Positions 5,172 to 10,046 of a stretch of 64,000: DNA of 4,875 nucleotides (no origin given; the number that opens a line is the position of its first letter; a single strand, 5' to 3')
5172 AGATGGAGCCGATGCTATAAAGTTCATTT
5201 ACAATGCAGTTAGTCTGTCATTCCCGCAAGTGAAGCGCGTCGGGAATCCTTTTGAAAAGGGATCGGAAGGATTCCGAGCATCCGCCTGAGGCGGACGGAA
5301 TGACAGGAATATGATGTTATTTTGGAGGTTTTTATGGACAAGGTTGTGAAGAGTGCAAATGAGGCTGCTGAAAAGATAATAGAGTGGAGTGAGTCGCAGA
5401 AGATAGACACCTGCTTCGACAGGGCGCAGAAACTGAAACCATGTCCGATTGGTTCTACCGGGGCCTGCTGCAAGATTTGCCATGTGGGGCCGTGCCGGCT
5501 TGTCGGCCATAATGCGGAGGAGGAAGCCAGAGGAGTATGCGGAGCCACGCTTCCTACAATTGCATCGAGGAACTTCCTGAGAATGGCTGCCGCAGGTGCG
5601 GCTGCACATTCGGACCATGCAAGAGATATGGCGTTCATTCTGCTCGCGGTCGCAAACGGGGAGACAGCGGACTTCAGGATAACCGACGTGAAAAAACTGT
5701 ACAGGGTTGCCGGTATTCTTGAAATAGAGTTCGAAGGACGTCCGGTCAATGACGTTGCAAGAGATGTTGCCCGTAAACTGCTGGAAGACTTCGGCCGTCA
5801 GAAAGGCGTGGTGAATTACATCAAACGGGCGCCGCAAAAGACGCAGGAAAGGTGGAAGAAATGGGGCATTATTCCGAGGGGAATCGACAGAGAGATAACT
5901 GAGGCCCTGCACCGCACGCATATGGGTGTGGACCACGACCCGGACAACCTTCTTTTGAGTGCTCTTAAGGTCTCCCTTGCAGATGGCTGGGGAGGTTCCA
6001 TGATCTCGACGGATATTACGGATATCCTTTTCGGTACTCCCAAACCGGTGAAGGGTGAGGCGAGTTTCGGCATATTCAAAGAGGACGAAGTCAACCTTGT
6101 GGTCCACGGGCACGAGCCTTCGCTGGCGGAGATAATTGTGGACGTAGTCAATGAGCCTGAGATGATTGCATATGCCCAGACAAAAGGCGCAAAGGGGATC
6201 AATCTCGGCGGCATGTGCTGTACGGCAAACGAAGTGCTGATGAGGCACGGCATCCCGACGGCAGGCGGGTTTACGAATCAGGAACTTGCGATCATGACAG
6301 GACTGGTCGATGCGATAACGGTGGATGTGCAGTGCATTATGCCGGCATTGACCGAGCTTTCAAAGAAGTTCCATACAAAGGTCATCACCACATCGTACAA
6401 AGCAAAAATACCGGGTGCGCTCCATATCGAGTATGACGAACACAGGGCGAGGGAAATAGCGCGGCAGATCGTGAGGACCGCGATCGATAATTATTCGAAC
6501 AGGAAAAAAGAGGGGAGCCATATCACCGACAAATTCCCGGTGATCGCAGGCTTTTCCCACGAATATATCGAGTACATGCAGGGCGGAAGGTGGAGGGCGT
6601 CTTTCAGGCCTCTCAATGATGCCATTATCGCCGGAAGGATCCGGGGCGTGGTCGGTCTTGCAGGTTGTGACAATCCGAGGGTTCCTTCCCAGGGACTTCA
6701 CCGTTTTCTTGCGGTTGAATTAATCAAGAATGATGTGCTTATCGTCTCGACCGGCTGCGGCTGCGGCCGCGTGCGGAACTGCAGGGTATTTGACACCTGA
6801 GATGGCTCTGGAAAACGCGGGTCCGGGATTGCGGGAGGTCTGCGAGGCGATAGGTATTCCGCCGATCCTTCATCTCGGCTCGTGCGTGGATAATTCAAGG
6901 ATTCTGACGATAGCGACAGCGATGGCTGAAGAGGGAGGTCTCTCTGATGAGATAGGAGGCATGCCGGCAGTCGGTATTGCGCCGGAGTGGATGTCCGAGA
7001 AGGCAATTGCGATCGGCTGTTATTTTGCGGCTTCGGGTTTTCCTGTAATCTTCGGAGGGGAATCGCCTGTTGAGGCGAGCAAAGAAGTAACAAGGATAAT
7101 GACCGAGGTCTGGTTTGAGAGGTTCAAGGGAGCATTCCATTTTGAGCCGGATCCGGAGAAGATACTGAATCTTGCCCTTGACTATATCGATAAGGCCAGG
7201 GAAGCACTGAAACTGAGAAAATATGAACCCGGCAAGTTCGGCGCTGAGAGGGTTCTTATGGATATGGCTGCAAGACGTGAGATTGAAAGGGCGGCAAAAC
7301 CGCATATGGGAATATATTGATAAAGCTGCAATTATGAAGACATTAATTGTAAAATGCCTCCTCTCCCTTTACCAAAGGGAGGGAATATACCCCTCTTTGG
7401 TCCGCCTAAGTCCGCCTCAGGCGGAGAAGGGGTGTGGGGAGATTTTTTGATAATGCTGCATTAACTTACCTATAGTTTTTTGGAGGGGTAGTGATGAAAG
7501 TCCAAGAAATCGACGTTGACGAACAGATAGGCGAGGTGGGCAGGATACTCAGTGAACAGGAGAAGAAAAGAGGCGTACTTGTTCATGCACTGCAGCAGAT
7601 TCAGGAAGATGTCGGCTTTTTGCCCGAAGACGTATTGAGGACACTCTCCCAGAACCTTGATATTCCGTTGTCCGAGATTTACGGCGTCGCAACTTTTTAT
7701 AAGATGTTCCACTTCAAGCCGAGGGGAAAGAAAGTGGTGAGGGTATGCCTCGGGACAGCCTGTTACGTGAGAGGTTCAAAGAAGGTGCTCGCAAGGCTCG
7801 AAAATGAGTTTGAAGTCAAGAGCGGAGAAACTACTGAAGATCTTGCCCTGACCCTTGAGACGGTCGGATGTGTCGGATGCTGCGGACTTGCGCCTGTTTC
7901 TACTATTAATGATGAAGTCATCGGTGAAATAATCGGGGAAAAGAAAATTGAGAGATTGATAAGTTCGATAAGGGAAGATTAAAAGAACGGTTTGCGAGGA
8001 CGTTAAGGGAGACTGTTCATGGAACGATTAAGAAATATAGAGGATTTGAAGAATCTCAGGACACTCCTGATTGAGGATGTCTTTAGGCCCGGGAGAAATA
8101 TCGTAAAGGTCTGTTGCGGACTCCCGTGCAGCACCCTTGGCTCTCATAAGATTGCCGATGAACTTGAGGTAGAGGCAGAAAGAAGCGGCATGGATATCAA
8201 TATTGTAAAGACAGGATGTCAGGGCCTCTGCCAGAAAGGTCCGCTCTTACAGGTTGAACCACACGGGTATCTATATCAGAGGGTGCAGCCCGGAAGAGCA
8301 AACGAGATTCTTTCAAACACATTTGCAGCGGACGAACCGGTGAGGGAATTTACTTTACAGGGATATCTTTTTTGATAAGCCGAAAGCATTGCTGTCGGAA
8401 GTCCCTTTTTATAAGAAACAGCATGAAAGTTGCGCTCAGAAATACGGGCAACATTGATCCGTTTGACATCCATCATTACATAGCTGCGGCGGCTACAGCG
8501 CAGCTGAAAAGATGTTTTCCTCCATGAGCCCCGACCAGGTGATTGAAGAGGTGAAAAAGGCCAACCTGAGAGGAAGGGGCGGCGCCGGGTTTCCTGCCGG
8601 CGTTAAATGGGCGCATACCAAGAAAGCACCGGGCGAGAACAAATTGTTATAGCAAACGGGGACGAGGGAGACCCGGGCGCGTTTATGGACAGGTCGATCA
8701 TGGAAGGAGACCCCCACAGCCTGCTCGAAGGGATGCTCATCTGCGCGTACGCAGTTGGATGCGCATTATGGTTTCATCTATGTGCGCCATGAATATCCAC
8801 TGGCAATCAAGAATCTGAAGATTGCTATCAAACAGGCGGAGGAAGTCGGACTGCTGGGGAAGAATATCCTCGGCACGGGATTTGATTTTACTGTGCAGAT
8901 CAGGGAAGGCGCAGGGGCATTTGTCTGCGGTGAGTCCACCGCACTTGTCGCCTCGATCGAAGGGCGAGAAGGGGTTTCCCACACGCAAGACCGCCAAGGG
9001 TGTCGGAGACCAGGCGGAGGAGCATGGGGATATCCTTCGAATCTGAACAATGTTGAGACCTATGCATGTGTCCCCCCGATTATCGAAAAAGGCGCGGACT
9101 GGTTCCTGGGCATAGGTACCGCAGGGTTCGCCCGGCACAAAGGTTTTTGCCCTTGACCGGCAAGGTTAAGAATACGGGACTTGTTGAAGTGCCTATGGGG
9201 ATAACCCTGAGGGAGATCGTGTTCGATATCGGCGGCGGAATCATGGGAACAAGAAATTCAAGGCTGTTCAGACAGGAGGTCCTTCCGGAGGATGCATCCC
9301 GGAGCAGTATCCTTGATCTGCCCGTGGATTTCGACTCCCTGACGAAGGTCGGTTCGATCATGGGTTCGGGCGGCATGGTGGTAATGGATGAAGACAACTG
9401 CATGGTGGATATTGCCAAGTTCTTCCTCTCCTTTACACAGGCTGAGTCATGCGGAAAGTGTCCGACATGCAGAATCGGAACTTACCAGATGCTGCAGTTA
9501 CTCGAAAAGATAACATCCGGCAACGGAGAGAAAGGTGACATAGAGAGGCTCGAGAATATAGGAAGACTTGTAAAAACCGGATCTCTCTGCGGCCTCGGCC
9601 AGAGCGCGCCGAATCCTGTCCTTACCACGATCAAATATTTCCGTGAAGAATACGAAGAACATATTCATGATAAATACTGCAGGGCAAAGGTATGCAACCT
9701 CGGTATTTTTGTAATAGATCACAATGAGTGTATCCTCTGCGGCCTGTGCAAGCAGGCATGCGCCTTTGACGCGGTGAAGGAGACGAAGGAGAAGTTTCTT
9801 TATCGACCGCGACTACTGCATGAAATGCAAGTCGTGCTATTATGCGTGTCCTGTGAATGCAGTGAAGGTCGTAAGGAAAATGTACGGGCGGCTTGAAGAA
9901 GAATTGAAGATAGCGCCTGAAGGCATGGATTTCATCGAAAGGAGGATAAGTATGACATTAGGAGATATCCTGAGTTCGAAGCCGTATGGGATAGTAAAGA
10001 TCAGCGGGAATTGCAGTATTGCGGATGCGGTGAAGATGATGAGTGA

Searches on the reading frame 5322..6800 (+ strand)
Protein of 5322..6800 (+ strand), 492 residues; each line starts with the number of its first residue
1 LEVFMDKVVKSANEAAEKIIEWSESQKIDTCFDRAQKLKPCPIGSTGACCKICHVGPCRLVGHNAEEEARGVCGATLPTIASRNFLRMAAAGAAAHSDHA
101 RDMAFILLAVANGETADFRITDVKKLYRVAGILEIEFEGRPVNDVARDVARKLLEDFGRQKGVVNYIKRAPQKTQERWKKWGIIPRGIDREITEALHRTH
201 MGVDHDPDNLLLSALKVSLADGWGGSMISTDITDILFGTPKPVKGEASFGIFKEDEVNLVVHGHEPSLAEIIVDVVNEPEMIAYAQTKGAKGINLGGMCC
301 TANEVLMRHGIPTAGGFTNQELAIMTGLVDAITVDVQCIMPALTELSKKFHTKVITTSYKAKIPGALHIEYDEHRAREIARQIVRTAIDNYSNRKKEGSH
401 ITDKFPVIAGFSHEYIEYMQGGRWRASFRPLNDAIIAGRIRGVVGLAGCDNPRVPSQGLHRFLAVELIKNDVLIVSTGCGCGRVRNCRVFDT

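Call 60: search_protein_families(library=pfam, proteins=[window:5322-6800:+], max_evalue=0.00001)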
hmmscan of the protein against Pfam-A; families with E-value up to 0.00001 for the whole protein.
window:5322-6800:+ (492 aa): 1 family
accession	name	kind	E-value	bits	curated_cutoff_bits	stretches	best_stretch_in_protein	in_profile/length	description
PF03063.25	Prismane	-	3e-124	415.9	27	1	49-489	2-402/513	Prismane/CO dehydrogenase family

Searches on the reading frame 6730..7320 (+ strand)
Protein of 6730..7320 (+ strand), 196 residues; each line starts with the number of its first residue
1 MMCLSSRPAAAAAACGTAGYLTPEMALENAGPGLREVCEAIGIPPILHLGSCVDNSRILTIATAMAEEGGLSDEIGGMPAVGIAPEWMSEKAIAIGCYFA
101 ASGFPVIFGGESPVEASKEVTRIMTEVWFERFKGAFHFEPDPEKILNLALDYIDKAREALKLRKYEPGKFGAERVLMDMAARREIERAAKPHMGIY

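Call 60: search_protein_families(library=pfam, proteins=[window:6730-7320:+], max_evalue=0.00001)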
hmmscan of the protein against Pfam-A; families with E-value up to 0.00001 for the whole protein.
window:6730-7320:+ (196 aa): 1 family
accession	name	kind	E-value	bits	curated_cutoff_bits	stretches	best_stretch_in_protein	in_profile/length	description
PF03063.25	Prismane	-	2.2e-29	103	27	1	12-143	394-513/513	Prismane/CO dehydrogenase family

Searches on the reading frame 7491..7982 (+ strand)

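Call 60: search_protein_families(library=pfam, proteins=[window:7491-7982:+], max_evalue=0.00001)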
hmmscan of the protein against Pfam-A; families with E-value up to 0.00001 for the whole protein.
window:7491-7982:+ (163 aa): 1 family
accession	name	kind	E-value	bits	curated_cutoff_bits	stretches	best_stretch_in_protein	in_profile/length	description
PF01257.25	2Fe-2S_thioredx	-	1.3e-45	155.2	24.8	1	18-160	3-144/145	Thioredoxin-like [2Fe-2S] ferredoxin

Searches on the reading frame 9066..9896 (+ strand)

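Call 60: search_protein_families(library=pfam, proteins=[window:9066-9896:+], max_evalue=0.00001)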
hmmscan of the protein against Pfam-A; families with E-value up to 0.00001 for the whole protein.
window:9066-9896:+ (276 aa): 1 family
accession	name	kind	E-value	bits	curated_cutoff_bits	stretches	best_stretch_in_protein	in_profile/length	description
PF10589.14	NADH_4Fe-4S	-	5.7e-33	113.1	23.5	1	115-199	1-85/85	NADH-ubiquinone oxidoreductase-F iron-sulfur binding region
